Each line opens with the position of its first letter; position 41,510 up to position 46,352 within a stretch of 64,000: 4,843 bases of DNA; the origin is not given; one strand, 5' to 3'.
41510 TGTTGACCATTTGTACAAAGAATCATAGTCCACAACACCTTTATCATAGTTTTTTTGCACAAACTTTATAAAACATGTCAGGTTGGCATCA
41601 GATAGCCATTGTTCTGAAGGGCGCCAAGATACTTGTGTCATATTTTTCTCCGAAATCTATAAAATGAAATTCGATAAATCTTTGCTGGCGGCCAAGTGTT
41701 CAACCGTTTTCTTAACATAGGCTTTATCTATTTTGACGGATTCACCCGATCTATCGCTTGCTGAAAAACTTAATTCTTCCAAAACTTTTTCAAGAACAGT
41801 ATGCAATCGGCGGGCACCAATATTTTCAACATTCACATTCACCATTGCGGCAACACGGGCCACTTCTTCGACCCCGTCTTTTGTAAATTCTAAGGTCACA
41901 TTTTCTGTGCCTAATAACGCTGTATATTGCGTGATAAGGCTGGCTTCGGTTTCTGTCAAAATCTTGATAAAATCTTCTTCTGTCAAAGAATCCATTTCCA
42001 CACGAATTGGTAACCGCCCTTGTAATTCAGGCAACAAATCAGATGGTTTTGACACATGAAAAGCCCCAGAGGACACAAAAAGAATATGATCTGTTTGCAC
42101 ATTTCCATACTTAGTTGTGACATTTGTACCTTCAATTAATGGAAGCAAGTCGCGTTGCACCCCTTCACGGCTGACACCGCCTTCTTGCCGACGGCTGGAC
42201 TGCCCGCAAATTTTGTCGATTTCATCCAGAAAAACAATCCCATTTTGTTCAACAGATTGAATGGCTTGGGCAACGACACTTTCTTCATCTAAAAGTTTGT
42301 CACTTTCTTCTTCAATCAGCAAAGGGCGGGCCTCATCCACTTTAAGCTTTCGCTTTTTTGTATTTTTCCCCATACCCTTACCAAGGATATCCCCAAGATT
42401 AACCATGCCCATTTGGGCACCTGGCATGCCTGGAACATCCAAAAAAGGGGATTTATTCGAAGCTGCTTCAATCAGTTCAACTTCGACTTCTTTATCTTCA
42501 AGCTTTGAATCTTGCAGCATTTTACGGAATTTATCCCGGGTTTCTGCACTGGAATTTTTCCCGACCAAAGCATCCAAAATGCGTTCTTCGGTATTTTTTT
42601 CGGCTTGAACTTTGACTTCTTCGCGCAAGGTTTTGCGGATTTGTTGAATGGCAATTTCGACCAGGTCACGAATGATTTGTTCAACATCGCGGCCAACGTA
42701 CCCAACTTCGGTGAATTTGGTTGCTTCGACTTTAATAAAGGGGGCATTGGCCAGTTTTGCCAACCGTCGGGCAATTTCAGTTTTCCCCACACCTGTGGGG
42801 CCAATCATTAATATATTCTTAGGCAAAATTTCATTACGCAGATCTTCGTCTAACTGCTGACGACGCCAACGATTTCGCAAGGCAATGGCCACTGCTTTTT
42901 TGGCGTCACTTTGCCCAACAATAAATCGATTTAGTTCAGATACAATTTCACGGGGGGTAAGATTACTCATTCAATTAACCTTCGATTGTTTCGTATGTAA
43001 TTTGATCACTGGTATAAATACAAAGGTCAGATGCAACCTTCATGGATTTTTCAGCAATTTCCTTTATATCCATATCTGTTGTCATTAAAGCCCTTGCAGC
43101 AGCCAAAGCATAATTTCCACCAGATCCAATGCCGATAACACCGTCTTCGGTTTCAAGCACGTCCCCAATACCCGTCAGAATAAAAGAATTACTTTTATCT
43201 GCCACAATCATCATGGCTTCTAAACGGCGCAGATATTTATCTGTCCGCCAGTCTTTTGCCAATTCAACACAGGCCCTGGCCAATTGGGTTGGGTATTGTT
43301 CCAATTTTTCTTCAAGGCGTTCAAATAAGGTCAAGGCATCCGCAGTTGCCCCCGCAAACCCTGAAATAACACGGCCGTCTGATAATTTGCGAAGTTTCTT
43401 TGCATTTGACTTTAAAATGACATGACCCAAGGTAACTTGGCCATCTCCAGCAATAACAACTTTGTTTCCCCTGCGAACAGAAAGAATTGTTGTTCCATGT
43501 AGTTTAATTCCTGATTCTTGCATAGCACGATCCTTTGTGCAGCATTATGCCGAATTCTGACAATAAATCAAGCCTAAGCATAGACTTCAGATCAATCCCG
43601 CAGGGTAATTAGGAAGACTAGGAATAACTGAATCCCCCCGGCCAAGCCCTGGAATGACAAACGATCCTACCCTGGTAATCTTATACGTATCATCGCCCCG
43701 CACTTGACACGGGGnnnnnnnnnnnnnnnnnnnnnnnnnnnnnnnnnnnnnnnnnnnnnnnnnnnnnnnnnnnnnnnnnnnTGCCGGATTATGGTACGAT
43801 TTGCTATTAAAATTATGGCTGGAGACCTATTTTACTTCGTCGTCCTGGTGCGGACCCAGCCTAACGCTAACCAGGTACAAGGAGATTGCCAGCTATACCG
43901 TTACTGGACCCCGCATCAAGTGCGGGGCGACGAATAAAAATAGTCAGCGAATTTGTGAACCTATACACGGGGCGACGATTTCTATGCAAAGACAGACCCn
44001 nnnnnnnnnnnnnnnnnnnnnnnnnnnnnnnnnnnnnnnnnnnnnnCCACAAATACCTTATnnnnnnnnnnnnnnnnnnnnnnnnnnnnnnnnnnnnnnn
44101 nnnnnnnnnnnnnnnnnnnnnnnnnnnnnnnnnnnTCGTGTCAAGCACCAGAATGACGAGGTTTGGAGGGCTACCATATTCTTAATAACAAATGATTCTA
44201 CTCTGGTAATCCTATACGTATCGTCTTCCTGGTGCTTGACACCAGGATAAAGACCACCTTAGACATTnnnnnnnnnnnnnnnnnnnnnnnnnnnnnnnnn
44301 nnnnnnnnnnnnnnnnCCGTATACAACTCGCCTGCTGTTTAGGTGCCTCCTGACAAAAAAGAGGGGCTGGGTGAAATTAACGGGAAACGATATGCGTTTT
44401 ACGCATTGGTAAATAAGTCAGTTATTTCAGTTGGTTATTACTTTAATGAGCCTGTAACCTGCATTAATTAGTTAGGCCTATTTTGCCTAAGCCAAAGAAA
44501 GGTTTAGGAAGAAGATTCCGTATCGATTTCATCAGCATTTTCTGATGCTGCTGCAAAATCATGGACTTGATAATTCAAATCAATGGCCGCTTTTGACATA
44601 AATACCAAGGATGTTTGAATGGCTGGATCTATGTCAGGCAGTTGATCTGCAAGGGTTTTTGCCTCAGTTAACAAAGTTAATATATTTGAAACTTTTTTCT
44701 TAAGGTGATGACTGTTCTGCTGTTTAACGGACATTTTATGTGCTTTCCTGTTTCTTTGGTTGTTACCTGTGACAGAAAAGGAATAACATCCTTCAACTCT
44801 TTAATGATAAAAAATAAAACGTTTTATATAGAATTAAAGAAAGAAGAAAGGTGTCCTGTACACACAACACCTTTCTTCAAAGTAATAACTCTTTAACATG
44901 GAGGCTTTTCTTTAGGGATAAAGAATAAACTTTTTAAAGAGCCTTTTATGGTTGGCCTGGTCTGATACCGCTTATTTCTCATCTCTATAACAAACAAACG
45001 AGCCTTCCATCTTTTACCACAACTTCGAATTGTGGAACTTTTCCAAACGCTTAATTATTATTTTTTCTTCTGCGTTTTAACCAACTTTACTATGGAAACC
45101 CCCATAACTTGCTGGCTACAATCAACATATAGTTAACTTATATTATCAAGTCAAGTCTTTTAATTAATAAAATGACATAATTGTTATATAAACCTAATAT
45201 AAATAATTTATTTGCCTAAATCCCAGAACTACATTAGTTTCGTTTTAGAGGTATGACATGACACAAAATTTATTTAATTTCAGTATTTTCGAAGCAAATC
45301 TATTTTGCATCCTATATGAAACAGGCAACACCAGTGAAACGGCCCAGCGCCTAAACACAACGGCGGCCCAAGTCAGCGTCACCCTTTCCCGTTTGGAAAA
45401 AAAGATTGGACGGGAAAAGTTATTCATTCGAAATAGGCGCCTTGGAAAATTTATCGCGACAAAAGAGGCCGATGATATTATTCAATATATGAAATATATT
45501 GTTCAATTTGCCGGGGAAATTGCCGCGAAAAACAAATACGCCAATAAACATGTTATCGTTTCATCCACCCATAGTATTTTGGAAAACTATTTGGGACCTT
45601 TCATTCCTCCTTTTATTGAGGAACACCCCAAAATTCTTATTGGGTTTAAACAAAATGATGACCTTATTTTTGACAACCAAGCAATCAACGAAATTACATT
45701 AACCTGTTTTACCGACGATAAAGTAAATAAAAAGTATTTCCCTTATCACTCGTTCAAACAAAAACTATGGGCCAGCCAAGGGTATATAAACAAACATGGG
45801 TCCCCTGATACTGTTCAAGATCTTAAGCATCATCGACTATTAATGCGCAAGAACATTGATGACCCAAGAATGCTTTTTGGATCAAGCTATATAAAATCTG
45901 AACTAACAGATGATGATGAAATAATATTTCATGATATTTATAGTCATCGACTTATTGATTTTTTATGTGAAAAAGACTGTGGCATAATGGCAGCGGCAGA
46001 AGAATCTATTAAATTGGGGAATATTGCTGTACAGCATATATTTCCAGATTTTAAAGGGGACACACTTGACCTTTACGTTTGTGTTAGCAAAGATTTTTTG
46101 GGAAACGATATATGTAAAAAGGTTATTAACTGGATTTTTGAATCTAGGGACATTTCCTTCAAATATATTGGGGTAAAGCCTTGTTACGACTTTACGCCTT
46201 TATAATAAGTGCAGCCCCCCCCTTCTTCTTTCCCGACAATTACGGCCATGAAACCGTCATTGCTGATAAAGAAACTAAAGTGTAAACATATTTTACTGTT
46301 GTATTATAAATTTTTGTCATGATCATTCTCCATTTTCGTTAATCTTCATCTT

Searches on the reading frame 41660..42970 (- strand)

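Call 57: search_protein_families(library=pfam, proteins=[window:41660-42970:-], max_evalue=0.00001)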
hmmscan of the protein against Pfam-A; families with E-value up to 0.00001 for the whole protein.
window:41660-42970:- (437 aa): 4 families
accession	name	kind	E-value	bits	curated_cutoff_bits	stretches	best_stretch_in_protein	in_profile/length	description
PF07724.20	AAA_2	-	1e-32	113.9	27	1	204-323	29-166/166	AAA domain (Cdc48 subfamily)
PF00004.35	AAA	-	1.1e-16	61.9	21.2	2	53-133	1-86/131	ATPase family associated with various cellular activities (AAA)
PF07728.20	AAA_5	-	2.6e-07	31.2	22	0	52-88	1-38/139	AAA domain (dynein-related subfamily)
PF00493.29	MCM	-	7.8e-06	25.6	23.3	0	8-77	17-84/224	MCM P-loop domain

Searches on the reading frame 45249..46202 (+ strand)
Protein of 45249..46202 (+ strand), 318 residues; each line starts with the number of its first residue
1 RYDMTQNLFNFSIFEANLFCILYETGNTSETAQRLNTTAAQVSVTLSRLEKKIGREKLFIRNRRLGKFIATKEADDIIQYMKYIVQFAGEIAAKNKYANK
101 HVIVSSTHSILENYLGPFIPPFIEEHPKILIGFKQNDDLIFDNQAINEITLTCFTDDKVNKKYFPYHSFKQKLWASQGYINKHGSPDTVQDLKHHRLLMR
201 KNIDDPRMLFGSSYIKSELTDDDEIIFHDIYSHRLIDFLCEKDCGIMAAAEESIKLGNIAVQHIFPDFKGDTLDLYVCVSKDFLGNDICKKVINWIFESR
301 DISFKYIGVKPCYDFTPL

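Call 58: search_protein_families(library=pfam, proteins=[window:45249-46202:+], max_evalue=0.00001)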
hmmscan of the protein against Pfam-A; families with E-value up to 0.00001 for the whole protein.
window:45249-46202:+ (318 aa): 1 family
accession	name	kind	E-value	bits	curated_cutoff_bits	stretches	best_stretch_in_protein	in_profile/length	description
PF00126.33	HTH_1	-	6.1e-08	32.9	26.6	1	18-73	6-58/60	Bacterial regulatory helix-turn-helix protein, lysR family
